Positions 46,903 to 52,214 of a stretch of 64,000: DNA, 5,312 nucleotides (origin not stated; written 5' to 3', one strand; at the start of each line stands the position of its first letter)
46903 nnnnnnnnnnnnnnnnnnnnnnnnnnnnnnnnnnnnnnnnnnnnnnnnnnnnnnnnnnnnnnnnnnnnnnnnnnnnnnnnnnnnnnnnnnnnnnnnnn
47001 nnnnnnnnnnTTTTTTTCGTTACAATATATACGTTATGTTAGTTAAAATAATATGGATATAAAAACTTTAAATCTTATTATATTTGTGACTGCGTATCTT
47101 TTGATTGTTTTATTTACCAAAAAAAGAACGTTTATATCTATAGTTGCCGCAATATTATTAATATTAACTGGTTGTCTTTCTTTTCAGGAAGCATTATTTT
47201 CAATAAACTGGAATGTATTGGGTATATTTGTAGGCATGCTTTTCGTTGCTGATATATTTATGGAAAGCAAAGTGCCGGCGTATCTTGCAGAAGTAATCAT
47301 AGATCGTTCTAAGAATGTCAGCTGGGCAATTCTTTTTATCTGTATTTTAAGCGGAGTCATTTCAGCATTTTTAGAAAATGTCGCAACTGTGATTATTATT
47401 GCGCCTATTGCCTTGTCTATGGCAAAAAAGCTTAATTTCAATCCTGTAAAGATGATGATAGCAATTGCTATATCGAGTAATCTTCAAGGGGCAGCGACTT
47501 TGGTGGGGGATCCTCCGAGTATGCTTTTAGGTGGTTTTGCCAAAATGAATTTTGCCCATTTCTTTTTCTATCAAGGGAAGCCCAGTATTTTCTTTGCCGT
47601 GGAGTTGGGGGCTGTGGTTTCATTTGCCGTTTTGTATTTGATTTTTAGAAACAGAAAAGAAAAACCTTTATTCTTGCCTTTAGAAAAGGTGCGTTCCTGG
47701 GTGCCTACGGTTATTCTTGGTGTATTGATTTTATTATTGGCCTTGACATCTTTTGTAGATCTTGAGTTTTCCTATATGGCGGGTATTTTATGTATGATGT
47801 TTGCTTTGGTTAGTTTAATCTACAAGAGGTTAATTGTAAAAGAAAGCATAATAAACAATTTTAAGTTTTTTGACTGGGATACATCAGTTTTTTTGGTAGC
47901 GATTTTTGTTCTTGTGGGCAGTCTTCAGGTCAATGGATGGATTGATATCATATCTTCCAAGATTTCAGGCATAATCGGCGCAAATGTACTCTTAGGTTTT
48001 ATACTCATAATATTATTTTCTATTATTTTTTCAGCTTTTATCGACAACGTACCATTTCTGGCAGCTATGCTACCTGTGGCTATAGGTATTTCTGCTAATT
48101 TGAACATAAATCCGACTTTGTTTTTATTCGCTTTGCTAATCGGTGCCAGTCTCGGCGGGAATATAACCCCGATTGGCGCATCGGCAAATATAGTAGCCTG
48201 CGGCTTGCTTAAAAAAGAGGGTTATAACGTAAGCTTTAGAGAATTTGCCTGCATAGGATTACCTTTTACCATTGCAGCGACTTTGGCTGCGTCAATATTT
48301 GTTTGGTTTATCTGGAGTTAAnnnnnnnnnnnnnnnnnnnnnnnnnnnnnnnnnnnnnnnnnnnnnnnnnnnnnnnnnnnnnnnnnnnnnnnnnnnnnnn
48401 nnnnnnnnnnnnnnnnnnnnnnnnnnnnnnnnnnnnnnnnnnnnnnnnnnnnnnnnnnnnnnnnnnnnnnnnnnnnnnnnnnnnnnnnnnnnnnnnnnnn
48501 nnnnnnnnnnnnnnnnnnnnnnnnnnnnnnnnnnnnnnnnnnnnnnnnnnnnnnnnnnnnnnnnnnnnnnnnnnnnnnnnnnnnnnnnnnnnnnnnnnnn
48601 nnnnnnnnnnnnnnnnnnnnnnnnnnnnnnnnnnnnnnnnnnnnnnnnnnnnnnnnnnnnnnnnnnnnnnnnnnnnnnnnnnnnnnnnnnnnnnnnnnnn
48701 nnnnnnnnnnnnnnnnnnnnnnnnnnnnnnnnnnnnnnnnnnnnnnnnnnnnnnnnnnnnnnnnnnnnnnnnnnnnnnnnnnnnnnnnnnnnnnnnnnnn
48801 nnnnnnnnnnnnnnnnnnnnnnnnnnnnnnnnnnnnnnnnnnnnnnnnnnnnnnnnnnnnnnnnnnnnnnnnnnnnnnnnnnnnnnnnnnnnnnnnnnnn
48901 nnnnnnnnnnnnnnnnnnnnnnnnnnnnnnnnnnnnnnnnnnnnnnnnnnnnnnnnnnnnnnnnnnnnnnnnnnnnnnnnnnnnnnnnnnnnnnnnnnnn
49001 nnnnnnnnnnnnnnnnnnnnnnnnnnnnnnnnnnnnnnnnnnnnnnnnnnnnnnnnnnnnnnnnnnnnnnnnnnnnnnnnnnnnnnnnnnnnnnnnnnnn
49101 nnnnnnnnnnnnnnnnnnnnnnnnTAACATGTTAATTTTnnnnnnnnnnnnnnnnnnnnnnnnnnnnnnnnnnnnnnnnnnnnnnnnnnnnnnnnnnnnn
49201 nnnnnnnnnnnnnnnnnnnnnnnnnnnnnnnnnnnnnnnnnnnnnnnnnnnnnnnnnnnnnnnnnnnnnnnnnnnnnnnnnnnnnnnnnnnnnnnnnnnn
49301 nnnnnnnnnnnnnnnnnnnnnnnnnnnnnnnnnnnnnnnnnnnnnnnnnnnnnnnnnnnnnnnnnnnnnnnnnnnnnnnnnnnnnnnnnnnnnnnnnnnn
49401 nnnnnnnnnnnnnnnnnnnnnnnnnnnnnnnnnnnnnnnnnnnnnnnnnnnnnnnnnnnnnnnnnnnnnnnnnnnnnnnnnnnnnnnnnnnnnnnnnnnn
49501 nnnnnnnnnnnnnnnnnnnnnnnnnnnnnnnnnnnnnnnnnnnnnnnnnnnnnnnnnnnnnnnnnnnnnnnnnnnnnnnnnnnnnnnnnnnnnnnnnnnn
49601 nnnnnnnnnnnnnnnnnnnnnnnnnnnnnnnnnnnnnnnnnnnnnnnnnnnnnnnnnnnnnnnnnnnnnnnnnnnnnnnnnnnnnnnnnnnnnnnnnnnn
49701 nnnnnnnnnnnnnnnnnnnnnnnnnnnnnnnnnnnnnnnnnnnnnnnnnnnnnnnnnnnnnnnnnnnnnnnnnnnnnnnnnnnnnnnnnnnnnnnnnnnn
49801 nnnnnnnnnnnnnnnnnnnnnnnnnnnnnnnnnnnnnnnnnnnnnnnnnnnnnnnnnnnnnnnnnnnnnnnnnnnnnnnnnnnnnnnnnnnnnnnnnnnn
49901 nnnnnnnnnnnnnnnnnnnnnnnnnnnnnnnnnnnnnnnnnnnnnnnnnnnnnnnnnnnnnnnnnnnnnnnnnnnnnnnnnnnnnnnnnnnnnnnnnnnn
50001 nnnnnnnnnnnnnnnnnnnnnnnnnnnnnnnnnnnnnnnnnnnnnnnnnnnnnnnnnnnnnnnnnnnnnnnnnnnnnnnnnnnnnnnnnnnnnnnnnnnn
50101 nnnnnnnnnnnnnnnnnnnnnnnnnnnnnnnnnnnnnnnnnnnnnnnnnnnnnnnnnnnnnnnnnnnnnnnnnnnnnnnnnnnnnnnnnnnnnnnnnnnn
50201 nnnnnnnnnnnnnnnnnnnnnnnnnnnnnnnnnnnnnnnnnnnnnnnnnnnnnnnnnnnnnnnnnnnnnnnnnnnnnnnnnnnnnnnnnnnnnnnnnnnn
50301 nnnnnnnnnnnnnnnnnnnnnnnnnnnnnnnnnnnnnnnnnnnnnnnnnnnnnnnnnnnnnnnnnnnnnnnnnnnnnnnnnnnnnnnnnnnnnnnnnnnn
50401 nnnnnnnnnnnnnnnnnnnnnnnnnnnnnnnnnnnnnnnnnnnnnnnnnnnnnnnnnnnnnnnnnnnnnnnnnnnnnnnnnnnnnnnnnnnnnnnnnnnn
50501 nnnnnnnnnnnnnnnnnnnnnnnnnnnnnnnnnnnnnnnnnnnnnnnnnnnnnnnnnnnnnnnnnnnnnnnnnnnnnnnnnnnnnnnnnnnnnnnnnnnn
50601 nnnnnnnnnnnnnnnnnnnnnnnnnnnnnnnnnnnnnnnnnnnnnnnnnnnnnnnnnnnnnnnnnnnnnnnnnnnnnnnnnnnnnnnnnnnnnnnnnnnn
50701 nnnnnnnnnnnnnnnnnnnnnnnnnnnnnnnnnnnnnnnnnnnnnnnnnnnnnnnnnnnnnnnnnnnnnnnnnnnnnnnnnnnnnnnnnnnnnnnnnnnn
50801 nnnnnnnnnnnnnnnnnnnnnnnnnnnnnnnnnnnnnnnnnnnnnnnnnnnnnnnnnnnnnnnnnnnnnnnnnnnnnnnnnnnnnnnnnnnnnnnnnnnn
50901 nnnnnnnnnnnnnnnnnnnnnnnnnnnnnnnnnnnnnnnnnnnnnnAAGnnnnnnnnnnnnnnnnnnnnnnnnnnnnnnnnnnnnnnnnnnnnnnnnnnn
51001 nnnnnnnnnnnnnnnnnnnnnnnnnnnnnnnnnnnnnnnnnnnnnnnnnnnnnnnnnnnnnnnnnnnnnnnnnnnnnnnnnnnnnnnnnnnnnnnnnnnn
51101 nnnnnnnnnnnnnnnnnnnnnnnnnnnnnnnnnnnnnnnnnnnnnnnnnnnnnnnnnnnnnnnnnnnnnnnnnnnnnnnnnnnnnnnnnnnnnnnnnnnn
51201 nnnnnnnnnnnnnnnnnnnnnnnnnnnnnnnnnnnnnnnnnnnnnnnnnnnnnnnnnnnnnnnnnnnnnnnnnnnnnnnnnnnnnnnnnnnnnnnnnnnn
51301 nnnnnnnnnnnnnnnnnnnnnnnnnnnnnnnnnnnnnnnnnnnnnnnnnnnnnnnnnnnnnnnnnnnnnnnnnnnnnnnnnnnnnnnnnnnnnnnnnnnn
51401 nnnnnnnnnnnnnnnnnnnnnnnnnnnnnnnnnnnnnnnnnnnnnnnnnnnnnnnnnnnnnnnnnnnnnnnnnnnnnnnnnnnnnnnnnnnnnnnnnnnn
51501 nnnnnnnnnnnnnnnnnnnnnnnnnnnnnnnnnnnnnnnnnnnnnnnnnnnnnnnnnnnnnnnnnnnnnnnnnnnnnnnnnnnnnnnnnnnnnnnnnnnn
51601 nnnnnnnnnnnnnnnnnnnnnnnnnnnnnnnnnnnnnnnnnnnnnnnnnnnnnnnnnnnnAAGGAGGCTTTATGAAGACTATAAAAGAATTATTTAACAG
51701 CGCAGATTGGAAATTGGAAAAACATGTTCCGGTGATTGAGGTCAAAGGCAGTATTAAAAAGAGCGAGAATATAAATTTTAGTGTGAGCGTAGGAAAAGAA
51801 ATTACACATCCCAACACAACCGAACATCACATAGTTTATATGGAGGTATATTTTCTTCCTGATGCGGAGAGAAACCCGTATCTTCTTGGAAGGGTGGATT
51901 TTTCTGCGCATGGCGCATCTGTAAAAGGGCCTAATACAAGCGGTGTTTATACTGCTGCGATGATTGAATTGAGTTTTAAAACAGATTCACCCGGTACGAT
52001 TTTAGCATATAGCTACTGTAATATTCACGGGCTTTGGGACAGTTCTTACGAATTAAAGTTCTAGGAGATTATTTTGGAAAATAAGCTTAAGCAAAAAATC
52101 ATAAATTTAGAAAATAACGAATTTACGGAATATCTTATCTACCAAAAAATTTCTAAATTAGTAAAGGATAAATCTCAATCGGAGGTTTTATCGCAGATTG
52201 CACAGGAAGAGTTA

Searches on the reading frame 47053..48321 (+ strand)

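Call 5: search_protein_families(library=pfam, proteins=[window:47053-48321:+], max_evalue=0.01)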
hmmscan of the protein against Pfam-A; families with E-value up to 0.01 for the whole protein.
window:47053-48321:+ (422 aa): 6 families
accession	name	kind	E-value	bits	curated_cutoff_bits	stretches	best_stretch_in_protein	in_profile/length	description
PF03600.22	CitMHS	-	2.4e-58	198.3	31.9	2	15-251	1-234/336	Citrate transporter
PF00939.25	Na_sulph_symp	-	6.2e-19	68.8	27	2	8-170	272-443/472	Sodium:sulfate symporter transmembrane region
PF02040.21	ArsB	-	2.4e-11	44.1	22.2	1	8-421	3-422/423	Arsenical pump membrane protein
PF06808.19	DctM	-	6.3e-11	42.2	23.8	2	201-413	200-404/413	Tripartite ATP-independent periplasmic transporter, DctM component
PF07158.17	MatC_N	-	0.00052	20.5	23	1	77-138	78-141/149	Dicarboxylate carrier protein MatC N-terminus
PF03553.21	Na_H_antiporter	-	0.0059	16.3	23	1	78-150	186-253/303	Na+/H+ antiporter family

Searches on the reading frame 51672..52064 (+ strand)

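Call 85: search_protein_families(library=pfam, proteins=[window:51672-52064:+], max_evalue=0.00001)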
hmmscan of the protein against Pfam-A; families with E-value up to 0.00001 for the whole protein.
window:51672-52064:+ (130 aa): 1 family
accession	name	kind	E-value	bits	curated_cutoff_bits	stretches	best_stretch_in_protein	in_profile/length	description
PF01880.24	Desulfoferrodox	-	8.4e-27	94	22.2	1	11-124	2-97/98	Desulfoferrodoxin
